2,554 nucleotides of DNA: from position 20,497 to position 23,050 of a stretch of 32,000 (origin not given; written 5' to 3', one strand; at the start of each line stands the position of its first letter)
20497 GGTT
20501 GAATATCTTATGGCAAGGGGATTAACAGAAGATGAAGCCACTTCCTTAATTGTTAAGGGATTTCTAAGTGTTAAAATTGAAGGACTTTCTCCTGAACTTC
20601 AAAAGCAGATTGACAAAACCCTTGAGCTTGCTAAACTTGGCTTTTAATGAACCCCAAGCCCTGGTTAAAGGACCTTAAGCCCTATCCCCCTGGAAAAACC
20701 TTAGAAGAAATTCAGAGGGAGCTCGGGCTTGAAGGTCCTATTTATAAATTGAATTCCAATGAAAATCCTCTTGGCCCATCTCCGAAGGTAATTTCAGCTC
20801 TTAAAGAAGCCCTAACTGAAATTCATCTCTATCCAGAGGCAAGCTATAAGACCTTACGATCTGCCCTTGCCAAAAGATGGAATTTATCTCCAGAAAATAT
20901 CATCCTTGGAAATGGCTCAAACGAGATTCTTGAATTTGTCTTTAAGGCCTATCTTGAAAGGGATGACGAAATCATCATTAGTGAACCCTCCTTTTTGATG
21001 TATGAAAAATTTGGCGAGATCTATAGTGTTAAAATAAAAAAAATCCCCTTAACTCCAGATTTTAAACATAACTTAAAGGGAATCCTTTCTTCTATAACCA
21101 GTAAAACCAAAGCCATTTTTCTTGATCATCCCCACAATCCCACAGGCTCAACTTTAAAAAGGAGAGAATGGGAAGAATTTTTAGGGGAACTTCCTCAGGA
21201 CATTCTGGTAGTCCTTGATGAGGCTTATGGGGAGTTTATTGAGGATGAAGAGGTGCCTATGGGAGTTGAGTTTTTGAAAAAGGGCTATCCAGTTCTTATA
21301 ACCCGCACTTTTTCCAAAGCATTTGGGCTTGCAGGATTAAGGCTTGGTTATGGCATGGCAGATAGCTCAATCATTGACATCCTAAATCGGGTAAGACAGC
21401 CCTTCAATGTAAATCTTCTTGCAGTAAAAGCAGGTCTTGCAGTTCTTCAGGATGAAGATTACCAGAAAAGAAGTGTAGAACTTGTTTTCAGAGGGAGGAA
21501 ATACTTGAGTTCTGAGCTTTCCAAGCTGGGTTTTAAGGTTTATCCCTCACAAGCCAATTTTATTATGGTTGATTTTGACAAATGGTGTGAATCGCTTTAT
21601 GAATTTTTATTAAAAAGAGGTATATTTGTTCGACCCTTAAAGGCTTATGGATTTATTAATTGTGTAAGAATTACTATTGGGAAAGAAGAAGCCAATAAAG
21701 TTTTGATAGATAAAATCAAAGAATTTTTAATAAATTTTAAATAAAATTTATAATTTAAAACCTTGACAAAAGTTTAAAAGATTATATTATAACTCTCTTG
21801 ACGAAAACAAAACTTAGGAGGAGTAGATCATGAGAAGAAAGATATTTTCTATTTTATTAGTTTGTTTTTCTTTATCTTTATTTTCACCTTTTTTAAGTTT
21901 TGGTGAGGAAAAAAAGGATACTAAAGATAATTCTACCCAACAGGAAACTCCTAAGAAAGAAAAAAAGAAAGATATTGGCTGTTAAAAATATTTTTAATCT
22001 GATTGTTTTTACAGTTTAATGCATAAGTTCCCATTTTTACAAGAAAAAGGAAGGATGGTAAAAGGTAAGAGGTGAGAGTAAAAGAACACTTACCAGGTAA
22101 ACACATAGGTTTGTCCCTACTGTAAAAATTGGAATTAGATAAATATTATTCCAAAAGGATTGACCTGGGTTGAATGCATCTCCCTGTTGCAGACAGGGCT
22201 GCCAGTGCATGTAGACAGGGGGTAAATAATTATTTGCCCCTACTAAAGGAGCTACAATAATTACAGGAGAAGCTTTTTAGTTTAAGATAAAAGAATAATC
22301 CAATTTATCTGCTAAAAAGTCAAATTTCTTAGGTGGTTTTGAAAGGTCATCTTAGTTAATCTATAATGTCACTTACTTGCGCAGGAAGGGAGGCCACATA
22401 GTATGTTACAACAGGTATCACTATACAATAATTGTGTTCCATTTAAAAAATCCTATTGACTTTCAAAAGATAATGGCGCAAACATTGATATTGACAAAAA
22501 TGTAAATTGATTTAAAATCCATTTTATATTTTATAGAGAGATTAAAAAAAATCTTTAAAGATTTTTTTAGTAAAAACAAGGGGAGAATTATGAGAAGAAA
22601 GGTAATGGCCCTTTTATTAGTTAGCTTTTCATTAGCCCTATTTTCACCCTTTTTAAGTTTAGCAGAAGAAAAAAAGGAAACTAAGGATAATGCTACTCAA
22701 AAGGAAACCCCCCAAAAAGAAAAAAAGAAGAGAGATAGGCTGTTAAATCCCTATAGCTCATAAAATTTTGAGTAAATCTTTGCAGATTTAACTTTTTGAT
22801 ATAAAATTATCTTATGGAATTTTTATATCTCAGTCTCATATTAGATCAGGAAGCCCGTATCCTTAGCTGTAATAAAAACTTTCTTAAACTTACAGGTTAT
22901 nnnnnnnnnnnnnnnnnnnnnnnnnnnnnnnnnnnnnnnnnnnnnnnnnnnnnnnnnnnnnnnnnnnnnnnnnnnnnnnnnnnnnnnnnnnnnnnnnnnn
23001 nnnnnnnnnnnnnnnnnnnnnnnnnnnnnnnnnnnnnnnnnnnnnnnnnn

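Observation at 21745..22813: Tandem pair of diverged small peptide genes, missed by the ORF track, directly upstream of a c-di-GMP phosphodiesterase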

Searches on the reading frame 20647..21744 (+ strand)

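Call 11: search_protein_families(library=pfam, proteins=[window:20647-21744:+], max_evalue=0.01)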
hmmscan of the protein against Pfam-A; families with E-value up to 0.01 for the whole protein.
window:20647-21744:+ (365 aa): 3 families
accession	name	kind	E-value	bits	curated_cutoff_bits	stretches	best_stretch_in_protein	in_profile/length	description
PF00155.27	Aminotran_1_2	-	4.1e-65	220.8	19.7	1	33-357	4-361/361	Aminotransferase class I and II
PF00266.25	Aminotran_5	-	7.8e-05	22.2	21.5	1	65-193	43-177/371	Aminotransferase class-V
PF06838.17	Met_gamma_lyase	-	0.00095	18.3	24.2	1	126-202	128-208/405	Methionine gamma-lyase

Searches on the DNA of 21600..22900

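Call 7: search_rna_families(source=window, start=21600, end=22900, threshold=evalue, max_evalue=10, show_alignments=2)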
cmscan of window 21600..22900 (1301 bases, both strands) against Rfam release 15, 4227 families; matches with E-value up to 10: 4.
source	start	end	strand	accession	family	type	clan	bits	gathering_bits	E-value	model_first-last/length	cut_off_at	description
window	22118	22254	-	RF01971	RMST_10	Gene; lncRNA;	-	21.2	55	0.94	1-154/154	no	Rhabdomyosarcoma 2 associated transcript conserved region 10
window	21970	22002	+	RF00344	snoZ267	Gene; snRNA; snoRNA; CD-box;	-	20.8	43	0.53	33-65/73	no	Small nucleolar RNA Z267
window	22025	22127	-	RF02535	ODC_IRES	Cis-reg; IRES;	-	20.7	44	1.8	1-142/142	no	ODC internal ribosome entry site (IRES)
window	22593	22706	-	RF01859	Phe_leader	Cis-reg; leader;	-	18.1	55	5.2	1-125/125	no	Phenylalanine leader peptide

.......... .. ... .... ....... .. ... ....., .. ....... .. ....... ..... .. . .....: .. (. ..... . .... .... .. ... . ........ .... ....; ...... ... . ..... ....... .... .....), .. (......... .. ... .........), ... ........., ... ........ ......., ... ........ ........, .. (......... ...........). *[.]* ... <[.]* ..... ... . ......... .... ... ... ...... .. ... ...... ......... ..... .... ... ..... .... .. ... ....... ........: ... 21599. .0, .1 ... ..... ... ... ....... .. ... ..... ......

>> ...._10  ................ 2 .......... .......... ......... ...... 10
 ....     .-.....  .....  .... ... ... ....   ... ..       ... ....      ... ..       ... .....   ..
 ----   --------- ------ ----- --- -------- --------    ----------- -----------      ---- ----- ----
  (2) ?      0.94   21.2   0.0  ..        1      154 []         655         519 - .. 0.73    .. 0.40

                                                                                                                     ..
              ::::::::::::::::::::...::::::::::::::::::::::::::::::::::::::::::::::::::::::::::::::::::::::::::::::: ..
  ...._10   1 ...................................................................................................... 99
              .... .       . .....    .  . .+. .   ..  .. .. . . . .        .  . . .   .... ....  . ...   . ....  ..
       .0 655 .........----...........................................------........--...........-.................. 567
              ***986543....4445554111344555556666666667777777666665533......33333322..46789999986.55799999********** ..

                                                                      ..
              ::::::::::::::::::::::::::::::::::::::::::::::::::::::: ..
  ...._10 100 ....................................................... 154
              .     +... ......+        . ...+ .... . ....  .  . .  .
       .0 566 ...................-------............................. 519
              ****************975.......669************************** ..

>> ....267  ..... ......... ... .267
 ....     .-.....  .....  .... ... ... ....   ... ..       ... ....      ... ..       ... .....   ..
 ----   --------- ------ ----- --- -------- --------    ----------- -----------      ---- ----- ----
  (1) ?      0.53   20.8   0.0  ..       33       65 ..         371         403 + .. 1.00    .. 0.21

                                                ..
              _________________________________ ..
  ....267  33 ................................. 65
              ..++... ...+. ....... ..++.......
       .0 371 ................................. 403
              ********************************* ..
